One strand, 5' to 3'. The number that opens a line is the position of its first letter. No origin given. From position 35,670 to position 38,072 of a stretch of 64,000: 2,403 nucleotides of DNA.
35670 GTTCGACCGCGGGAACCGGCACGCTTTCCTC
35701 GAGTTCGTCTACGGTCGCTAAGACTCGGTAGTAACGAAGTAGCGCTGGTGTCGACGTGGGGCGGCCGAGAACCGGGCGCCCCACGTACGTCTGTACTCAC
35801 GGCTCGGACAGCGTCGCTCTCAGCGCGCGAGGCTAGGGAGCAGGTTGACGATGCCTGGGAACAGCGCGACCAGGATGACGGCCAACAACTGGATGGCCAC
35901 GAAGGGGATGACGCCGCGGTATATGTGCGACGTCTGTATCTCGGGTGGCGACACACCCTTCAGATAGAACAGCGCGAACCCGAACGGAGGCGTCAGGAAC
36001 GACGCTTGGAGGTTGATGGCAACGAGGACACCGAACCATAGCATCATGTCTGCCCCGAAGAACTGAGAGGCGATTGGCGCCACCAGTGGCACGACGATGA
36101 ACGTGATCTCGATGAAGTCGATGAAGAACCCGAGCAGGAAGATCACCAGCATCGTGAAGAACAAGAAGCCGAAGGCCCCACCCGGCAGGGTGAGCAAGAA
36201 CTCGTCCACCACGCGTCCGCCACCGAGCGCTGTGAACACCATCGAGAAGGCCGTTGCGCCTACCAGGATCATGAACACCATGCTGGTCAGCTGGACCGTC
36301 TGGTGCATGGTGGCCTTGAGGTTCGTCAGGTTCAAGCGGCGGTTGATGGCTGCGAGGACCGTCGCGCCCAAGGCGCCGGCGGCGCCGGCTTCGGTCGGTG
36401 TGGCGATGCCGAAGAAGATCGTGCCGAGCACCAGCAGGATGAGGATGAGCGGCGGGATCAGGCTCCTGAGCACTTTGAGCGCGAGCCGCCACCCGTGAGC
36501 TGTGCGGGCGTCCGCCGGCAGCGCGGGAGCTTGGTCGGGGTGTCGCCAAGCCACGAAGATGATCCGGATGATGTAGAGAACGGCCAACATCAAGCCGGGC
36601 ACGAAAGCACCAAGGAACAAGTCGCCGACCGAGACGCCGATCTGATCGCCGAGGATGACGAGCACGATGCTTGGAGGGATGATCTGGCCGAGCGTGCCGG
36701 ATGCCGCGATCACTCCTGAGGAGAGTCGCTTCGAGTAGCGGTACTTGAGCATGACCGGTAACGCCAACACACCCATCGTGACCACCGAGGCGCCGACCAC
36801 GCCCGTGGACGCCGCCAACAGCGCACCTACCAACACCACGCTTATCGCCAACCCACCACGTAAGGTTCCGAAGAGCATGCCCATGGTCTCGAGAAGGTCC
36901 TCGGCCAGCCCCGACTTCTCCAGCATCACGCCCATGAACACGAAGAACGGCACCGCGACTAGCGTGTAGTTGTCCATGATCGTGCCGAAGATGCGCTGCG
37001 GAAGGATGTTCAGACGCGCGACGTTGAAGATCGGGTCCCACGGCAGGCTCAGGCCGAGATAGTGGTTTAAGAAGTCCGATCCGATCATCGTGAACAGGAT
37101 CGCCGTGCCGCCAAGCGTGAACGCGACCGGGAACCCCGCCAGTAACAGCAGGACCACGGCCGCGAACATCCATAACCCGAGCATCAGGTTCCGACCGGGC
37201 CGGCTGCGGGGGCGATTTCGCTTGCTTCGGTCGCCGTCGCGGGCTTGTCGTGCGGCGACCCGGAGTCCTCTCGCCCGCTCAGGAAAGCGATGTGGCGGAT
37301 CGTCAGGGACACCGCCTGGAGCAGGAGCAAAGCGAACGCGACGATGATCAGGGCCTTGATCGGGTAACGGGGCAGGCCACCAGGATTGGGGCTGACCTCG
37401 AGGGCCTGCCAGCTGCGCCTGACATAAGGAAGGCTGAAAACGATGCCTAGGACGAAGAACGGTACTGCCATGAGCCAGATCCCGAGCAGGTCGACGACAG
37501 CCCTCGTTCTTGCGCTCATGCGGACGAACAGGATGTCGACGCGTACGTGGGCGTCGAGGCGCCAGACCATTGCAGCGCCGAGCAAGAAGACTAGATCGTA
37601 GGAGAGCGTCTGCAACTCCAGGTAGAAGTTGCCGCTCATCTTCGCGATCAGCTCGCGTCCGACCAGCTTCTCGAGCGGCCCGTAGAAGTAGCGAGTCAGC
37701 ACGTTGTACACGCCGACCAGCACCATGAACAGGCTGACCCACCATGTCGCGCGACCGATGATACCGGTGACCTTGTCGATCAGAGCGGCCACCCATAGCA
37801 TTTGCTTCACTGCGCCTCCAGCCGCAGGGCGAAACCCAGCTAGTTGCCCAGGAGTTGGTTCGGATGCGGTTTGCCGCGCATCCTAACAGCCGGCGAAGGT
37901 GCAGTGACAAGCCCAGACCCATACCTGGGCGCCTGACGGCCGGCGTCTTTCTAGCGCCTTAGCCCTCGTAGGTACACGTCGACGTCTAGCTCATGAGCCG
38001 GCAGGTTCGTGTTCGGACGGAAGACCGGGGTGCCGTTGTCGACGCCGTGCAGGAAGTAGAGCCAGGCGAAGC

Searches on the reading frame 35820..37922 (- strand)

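Call 79: search_protein_families(library=pfam, proteins=[window:35820-37922:-], max_evalue=0.0001)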
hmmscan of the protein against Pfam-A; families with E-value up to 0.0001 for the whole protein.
window:35820-37922:- (700 aa): 1 family
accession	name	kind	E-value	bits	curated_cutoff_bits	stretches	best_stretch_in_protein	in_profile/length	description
PF06808.19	DctM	-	1.6e-87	294.5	23.8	1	254-691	2-413/413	Tripartite ATP-independent periplasmic transporter, DctM component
